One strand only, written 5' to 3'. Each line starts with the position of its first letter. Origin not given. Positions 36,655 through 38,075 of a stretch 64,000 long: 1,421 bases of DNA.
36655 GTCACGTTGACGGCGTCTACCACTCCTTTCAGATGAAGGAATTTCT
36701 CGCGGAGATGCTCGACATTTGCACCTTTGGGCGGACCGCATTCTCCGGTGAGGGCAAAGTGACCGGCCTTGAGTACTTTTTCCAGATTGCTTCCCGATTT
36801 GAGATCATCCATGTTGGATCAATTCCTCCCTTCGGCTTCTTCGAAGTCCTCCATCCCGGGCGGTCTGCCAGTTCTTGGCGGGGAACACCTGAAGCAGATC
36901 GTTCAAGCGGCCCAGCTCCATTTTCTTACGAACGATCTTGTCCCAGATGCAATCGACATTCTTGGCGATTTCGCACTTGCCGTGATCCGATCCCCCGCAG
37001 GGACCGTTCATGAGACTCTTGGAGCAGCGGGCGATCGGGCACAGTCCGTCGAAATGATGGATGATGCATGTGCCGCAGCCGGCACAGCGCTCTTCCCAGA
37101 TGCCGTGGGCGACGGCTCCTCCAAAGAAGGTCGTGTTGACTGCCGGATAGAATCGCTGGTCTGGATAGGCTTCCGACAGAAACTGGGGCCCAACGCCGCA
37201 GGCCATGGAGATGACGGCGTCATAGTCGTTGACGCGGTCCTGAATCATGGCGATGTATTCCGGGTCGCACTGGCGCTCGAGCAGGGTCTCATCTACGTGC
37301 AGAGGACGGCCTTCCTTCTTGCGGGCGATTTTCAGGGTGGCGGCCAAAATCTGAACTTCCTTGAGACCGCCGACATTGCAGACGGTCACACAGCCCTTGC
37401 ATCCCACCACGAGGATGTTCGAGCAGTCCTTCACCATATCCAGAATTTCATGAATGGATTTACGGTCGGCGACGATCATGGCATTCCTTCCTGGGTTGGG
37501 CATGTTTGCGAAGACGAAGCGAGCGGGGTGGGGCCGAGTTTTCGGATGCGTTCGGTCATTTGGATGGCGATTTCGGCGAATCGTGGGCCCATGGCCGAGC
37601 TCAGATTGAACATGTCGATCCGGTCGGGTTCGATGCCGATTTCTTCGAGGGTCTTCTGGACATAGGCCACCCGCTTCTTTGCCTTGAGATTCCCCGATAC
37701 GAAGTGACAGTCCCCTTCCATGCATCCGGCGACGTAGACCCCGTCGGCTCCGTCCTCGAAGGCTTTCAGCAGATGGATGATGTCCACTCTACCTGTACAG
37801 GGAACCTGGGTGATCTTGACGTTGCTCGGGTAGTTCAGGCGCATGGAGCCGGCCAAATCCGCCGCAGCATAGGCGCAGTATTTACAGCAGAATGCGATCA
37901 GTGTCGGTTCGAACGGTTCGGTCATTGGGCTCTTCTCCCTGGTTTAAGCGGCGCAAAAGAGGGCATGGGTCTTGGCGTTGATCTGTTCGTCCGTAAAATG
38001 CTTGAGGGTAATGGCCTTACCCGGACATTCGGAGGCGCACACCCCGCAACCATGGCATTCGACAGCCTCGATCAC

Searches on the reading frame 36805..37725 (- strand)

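Call 7: search_protein_families(library=pfam, proteins=[window:36805-37725:-], max_evalue=0.001)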
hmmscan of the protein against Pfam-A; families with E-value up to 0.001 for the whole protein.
window:36805-37725:- (306 aa): 1 family
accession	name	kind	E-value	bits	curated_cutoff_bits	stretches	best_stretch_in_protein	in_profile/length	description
PF12225.13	DUF5981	-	8.6e-33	112.3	23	1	193-287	1-95/95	Methylene-tetrahydrofolate reductase C terminal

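Call 49: search_protein_families(library=ncbifam, proteins=[window:36805-37725:-], max_evalue=0.00001)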
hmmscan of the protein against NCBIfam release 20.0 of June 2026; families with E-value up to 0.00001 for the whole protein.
window:36805-37725:- (306 aa): 0 families

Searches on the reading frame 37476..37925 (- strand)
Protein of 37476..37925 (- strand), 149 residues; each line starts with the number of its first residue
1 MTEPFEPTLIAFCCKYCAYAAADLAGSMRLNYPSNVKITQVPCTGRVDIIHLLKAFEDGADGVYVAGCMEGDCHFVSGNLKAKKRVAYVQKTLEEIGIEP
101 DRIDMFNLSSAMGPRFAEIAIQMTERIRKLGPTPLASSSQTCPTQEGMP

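Call 7: search_protein_families(library=pfam, proteins=[window:37476-37925:-], max_evalue=0.001)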
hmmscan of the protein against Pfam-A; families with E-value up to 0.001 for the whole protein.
window:37476-37925:- (149 aa): 1 family
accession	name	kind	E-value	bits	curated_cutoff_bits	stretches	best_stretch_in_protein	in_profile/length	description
PF02662.21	FlpD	-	7.9e-51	171.7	22.3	1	10-131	2-123/123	Methyl-viologen-reducing hydrogenase, delta subunit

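Call 49: search_protein_families(library=ncbifam, proteins=[window:37476-37925:-], max_evalue=0.00001)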
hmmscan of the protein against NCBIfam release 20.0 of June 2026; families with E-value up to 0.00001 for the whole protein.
window:37476-37925:- (149 aa): 4 families
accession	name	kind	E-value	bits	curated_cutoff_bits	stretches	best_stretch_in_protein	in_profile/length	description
NF045873.1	F420_non_VhuD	exception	8.6e-47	158.5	215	1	6-135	1-130/132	F420-non-reducing hydrogenase iron-sulfur subunit VhuD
NF040770.1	hetero_SS_HdrA2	exception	2.6e-41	141.6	1100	1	6-133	647-774/777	CoB-CoM heterodisulfide reductase HdrA2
NF041891.1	hdrA_Methbact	equivalog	1.1e-13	50.4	1300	1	9-125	646-753/762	ferredoxin:CoB-CoM heterodisulfide reductase subunit HdrA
NF041778.1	hetero_SS_HdrA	equivalog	7.2e-06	24.1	1400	0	9-63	656-710/771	ferredoxin:CoB-CoM heterodisulfide reductase subunit HdrA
